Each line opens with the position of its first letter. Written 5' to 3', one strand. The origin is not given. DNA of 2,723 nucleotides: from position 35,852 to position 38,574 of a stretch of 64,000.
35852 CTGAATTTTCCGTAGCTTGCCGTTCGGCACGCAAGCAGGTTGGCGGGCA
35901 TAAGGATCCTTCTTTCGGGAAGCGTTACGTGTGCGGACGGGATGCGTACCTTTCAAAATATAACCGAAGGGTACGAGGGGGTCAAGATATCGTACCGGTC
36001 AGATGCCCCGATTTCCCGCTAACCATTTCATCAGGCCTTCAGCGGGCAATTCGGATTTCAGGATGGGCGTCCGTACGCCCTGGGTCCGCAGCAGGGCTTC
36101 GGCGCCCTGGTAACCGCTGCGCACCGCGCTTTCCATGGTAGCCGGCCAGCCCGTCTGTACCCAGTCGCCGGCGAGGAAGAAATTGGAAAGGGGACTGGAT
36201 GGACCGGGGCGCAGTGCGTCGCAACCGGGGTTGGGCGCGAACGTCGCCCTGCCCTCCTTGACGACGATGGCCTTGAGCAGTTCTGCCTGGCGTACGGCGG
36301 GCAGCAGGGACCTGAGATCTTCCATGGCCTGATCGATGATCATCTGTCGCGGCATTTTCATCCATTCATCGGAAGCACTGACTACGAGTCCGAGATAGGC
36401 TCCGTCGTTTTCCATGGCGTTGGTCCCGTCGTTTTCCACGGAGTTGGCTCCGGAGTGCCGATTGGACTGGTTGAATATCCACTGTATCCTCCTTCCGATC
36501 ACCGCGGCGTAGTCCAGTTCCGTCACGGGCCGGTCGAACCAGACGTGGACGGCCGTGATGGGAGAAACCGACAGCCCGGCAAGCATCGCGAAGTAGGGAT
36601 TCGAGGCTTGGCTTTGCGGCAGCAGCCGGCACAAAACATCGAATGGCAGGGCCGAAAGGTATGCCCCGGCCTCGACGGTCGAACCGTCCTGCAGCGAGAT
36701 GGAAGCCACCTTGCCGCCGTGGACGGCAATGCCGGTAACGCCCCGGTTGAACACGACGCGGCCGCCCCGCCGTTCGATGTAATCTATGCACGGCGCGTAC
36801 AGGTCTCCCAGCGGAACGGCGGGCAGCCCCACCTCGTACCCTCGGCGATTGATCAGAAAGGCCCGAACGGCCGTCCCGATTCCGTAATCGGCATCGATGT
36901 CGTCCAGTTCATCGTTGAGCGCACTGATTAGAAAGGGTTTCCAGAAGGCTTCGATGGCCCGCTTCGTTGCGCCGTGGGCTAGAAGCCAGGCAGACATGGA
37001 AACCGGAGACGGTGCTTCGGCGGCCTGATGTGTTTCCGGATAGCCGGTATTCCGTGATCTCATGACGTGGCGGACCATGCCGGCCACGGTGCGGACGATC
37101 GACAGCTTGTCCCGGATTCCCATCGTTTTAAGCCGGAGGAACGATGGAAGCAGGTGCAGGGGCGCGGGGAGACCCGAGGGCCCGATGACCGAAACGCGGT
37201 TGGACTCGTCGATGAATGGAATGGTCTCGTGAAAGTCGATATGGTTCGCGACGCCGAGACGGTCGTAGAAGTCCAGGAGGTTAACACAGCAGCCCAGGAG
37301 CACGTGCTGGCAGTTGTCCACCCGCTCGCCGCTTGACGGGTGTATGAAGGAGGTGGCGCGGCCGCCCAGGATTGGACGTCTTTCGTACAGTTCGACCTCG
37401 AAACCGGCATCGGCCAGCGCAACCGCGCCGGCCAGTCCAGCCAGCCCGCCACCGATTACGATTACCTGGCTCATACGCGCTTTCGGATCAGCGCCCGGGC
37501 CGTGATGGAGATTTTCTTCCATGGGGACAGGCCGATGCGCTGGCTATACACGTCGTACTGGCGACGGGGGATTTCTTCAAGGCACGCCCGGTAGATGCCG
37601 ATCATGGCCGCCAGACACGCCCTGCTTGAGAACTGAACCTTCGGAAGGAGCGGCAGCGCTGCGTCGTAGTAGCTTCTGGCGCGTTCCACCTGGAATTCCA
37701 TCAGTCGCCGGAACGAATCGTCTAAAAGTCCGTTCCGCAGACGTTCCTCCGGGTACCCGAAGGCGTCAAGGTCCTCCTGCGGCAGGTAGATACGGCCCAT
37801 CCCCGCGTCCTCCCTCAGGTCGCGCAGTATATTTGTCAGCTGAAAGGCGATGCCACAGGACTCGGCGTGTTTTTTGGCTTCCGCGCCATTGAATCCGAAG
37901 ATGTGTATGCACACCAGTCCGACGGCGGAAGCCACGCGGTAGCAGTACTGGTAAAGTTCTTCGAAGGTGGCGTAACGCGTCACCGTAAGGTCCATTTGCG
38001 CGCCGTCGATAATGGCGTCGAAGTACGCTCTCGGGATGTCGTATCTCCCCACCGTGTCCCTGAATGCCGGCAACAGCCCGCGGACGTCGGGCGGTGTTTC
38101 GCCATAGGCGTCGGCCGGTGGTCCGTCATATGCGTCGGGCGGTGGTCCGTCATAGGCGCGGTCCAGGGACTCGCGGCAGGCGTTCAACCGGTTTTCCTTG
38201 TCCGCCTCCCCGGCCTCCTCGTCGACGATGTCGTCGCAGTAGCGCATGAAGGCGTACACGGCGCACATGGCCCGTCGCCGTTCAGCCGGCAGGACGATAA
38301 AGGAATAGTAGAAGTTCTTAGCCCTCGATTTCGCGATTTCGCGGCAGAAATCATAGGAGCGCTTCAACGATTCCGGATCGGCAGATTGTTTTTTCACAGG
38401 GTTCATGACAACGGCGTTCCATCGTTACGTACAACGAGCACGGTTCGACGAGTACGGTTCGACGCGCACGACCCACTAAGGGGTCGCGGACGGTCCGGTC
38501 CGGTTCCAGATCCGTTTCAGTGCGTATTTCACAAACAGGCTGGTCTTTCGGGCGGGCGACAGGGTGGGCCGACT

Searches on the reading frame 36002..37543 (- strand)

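Call 25: search_protein_families(library=pfam, proteins=[window:36002-37543:-], max_evalue=0.001)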
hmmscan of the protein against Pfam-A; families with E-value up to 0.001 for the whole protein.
window:36002-37543:- (514 aa): 9 families
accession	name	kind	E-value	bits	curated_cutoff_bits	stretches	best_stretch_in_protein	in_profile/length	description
PF01593.30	Amino_oxidase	-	2.1e-43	149.7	19.8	1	34-485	1-443/443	Flavin containing amine oxidoreductase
PF13450.12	NAD_binding_8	-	2.5e-13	50.5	21.9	1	29-96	1-68/68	NAD(P)-binding Rossmann-like domain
PF01266.30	DAO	-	1.7e-09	38.1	27.9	1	27-72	2-52/353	FAD dependent oxidoreductase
PF12831.13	FAD_oxidored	-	2e-08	34.4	27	1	26-67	1-42/416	FAD dependent oxidoreductase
PF00890.30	FAD_binding_2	-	1.9e-05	24.5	20.4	1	27-61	2-36/414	FAD binding domain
PF07992.20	Pyr_redox_2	-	5.1e-05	23.3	26.1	1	26-60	2-37/291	Pyridine nucleotide-disulphide oxidoreductase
PF01134.28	GIDA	-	5.5e-05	22.8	22.1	1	26-54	1-29/391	Glucose inhibited division protein A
PF03486.20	HI0933_like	-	0.00045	20.2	50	1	26-60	2-36/244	HI0933-like protein Rossmann domain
PF00070.33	Pyr_redox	-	0.00096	20.1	22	0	27-59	2-34/82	Pyridine nucleotide-disulphide oxidoreductase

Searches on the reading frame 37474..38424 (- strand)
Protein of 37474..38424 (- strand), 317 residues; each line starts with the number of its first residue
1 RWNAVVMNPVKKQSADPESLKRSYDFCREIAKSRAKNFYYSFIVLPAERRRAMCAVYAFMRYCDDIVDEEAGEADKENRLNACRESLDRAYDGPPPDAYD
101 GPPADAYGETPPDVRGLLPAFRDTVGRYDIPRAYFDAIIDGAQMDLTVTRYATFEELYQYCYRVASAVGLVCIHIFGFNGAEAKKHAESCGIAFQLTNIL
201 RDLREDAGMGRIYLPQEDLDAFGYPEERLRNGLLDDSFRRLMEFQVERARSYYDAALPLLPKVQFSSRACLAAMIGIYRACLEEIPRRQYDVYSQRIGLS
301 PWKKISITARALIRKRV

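Call 25: search_protein_families(library=pfam, proteins=[window:37474-38424:-], max_evalue=0.001)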
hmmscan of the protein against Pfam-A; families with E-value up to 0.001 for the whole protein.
window:37474-38424:- (317 aa): 1 family
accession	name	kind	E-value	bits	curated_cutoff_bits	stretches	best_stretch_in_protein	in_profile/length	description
PF00494.24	SQS_PSY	-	2.6e-80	270.4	26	1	34-302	4-262/263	Squalene/phytoene synthase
